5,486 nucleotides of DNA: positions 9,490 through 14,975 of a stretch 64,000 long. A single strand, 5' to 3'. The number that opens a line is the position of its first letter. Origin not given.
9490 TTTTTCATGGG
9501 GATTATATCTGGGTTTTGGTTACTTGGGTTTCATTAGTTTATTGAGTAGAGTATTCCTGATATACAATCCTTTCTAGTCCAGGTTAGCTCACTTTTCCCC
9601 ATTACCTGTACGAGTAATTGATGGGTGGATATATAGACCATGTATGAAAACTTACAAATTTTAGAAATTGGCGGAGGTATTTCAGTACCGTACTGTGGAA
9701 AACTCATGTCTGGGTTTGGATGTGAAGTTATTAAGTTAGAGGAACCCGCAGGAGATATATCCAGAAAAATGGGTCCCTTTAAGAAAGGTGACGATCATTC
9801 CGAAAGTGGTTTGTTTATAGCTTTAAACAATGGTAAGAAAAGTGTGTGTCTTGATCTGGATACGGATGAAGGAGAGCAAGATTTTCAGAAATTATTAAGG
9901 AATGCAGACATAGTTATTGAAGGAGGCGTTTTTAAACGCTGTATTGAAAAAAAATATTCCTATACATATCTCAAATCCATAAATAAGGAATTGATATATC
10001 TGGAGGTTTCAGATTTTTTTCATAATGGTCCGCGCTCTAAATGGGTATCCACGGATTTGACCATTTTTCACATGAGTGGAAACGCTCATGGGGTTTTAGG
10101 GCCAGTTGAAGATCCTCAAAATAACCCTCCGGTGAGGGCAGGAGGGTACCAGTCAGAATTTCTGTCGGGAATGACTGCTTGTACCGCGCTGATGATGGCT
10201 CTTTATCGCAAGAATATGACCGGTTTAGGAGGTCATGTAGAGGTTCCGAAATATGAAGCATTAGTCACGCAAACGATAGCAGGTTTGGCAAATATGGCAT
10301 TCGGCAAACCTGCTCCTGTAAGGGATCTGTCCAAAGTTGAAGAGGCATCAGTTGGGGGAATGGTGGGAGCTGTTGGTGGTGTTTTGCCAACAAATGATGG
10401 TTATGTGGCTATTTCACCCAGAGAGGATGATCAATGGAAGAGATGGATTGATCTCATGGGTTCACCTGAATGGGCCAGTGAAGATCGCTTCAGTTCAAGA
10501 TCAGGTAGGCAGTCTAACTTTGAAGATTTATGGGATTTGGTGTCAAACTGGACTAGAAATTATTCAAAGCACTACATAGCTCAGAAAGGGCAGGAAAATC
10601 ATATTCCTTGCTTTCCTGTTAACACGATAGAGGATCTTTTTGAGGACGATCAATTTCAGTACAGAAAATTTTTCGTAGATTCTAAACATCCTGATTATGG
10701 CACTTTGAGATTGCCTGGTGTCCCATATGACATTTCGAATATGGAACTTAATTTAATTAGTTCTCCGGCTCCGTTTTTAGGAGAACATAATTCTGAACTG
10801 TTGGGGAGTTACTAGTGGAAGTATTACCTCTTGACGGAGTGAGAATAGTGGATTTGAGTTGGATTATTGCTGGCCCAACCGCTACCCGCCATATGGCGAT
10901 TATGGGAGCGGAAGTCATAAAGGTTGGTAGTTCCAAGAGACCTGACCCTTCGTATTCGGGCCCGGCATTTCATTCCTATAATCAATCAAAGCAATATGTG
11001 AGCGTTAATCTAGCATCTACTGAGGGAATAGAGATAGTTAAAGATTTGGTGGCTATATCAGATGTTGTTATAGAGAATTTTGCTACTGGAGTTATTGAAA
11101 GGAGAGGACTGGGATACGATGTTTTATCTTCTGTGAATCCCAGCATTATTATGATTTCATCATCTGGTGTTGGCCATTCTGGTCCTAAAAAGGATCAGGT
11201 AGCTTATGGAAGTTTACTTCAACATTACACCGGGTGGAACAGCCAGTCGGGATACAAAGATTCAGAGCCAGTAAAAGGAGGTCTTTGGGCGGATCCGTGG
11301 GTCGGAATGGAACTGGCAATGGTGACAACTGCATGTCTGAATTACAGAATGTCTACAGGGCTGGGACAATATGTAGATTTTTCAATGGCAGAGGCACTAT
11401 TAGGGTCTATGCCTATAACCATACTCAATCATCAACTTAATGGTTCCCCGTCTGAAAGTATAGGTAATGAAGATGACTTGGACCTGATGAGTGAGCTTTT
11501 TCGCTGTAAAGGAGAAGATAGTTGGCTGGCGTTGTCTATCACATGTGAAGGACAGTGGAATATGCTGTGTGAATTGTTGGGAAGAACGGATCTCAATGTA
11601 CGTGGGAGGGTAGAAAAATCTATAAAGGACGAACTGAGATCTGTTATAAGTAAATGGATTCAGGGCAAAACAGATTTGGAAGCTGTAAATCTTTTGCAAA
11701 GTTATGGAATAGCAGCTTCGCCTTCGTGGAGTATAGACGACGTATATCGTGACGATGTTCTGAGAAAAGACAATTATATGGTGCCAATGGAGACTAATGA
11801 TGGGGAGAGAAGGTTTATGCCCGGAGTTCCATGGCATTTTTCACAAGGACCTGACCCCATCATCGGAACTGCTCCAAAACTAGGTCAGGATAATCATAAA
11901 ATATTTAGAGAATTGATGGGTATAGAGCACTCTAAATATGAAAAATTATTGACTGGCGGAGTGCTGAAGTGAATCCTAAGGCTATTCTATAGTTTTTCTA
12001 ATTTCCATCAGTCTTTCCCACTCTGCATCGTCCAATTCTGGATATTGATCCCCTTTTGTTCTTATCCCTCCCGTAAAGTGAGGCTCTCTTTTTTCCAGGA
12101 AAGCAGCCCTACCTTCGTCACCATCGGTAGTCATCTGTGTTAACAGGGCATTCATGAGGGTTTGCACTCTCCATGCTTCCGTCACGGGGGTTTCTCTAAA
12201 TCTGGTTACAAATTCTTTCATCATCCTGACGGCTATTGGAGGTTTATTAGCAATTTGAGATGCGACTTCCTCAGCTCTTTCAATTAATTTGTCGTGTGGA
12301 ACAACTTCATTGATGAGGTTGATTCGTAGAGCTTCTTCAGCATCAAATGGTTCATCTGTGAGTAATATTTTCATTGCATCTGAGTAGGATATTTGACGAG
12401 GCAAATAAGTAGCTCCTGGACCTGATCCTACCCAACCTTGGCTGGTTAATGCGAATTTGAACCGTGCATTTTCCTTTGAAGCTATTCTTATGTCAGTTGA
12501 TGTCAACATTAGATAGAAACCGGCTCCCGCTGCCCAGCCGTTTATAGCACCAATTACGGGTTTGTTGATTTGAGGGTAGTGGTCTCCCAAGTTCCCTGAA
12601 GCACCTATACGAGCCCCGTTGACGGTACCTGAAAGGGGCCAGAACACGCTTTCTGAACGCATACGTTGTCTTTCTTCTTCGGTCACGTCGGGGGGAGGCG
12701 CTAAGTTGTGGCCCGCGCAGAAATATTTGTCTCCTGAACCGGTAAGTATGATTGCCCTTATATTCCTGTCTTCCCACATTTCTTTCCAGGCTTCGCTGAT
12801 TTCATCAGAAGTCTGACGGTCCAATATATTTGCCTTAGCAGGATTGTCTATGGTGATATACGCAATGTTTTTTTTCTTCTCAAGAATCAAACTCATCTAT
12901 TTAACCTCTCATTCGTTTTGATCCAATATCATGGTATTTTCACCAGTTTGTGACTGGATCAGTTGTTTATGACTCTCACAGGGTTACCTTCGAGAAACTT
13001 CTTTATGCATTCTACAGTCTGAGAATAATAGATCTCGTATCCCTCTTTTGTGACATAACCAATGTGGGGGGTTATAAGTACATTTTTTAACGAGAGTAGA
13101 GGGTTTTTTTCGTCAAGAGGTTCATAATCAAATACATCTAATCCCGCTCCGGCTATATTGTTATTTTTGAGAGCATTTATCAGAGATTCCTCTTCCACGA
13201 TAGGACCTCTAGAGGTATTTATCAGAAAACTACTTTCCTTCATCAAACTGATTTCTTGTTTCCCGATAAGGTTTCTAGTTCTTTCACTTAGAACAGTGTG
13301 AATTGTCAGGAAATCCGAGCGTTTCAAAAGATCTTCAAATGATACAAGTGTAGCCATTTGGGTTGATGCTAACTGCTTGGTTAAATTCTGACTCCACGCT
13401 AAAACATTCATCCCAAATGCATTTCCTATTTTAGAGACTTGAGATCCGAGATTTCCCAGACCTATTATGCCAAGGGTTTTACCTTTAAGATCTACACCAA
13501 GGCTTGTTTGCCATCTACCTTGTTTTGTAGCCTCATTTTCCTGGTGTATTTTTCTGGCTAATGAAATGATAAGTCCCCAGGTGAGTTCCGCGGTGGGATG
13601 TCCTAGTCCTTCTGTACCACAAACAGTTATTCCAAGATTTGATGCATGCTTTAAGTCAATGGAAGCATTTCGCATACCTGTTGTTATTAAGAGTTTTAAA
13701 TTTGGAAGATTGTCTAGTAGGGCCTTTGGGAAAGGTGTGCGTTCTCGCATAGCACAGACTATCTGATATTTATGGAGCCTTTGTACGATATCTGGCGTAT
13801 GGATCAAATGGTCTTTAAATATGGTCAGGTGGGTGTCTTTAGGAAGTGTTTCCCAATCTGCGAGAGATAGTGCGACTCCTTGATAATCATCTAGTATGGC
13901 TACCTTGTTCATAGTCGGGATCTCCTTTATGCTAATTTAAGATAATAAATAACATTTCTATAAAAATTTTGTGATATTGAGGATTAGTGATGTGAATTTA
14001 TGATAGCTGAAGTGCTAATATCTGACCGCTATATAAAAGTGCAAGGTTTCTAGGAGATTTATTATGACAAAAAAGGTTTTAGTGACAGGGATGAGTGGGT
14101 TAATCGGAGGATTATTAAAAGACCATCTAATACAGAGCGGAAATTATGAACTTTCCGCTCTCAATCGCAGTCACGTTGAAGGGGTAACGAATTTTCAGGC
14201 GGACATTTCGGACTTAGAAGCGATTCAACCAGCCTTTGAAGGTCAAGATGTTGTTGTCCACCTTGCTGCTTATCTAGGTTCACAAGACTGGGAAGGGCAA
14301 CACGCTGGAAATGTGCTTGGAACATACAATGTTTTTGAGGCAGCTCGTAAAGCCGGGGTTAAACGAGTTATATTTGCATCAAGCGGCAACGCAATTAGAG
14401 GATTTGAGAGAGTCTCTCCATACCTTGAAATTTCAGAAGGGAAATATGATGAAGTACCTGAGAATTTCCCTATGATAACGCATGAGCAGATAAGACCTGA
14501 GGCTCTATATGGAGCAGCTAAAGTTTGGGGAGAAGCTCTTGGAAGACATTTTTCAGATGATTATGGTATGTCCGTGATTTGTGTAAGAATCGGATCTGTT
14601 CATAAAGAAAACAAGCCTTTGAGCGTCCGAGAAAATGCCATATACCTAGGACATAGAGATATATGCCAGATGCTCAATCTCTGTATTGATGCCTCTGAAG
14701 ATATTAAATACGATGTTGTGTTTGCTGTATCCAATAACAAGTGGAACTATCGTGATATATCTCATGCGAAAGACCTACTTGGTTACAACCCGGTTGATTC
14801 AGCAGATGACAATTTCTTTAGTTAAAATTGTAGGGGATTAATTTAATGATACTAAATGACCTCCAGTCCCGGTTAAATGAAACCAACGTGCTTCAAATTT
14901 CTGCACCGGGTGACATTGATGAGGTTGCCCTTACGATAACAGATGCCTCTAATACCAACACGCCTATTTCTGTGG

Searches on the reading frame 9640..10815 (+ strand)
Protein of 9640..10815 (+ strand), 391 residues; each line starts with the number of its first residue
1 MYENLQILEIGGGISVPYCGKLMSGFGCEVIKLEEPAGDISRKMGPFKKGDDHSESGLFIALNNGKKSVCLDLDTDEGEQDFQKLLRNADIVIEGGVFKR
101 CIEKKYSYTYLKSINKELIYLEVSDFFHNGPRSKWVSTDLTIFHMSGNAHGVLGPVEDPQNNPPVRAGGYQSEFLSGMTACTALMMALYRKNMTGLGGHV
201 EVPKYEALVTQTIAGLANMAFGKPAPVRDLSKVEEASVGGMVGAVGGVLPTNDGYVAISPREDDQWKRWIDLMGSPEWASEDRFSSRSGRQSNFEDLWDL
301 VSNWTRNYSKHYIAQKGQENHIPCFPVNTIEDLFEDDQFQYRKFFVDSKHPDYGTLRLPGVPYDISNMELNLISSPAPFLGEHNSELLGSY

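Call 92: search_protein_families(library=pfam, proteins=[window:9640-10815:+], max_evalue=0.00001)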
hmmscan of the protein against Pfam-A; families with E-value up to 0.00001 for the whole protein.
window:9640-10815:+ (391 aa): 1 family
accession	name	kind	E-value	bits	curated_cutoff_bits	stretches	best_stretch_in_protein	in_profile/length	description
PF02515.22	CoA_transf_3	-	1.8e-75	254.8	23.3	1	3-384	2-366/366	CoA-transferase family III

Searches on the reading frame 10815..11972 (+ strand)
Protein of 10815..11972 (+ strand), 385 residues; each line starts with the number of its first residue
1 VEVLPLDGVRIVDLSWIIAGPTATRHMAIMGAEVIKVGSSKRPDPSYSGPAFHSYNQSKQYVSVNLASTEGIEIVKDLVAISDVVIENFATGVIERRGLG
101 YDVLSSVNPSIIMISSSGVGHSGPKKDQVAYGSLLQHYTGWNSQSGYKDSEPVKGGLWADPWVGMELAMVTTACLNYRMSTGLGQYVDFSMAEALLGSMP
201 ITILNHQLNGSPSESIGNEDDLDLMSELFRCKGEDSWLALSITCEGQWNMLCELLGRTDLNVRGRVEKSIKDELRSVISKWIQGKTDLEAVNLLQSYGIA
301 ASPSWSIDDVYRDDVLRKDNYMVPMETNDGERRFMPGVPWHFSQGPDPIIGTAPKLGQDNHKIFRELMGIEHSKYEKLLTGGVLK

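Call 92: search_protein_families(library=pfam, proteins=[window:10815-11972:+], max_evalue=0.00001)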
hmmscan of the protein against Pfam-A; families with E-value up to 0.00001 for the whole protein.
window:10815-11972:+ (385 aa): 1 family
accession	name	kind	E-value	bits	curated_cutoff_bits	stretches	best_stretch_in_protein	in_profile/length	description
PF02515.22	CoA_transf_3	-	1.1e-79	268.7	23.3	1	6-360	1-366/366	CoA-transferase family III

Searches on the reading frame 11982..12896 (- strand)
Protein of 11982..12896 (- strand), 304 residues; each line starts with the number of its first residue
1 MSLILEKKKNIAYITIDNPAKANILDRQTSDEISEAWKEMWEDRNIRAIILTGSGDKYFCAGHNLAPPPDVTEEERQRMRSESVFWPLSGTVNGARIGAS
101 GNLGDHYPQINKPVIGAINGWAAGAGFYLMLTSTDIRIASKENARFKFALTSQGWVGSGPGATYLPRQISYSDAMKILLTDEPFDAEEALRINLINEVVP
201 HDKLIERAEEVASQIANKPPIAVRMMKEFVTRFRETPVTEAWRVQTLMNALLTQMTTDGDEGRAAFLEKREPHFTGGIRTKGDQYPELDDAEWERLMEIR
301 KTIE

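Call 93: search_protein_families(library=pfam, proteins=[window:11982-12896:-], max_evalue=0.00001)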
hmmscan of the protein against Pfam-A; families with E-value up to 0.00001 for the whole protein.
window:11982-12896:- (304 aa): 2 families
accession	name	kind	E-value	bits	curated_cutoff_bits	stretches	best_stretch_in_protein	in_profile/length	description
PF00378.25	ECH_1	-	7.1e-49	166.8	27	1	6-276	1-250/251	Enoyl-CoA hydratase/isomerase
PF16113.10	ECH_2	-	2e-15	57.6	27.2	1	12-239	2-208/335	Enoyl-CoA hydratase/isomerase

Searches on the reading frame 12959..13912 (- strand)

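Call 93: search_protein_families(library=pfam, proteins=[window:12959-13912:-], max_evalue=0.00001)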
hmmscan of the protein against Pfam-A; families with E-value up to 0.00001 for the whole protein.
window:12959-13912:- (317 aa): 2 families
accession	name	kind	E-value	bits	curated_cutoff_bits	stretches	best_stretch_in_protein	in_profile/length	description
PF02826.25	2-Hacid_dh_C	-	1.7e-59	200.6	25.1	1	113-285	2-178/178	D-isomer specific 2-hydroxyacid dehydrogenase, NAD binding domain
PF00389.36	2-Hacid_dh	-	2.4e-11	43.9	24.6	1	31-312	23-129/134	D-isomer specific 2-hydroxyacid dehydrogenase, catalytic domain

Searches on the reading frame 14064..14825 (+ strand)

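Call 93: search_protein_families(library=pfam, proteins=[window:14064-14825:+], max_evalue=0.00001)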
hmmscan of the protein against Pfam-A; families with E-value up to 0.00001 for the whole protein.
window:14064-14825:+ (253 aa): 8 families
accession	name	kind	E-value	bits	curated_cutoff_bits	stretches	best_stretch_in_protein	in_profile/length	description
PF01370.27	Epimerase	-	4.9e-24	85.5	20.9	1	5-179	1-172/240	NAD dependent epimerase/dehydratase family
PF01073.25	3Beta_HSD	-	1.1e-11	44.7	22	1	7-121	2-130/280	3-beta hydroxysteroid dehydrogenase/isomerase family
PF13460.12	NAD_binding_10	-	7.1e-11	42.7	27.2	1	11-110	3-101/184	NAD(P)H-binding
PF16363.11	GDP_Man_Dehyd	-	3e-10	40.5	27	1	6-179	1-183/332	GDP-mannose 4,6 dehydratase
PF04321.23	RmlD_sub_bind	-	1.5e-09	37.8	27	1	4-183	2-155/287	RmlD substrate binding domain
PF05368.20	NmrA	-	2.4e-09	37.6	27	1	1-127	1-127/298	NmrA-like family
PF02719.21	Polysacc_synt_2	-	3e-09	36.9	20.2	1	41-112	56-133/293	Polysaccharide biosynthesis protein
PF07993.18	NAD_binding_4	-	1.6e-07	31.2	20.1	1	58-194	86-223/258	Male sterility protein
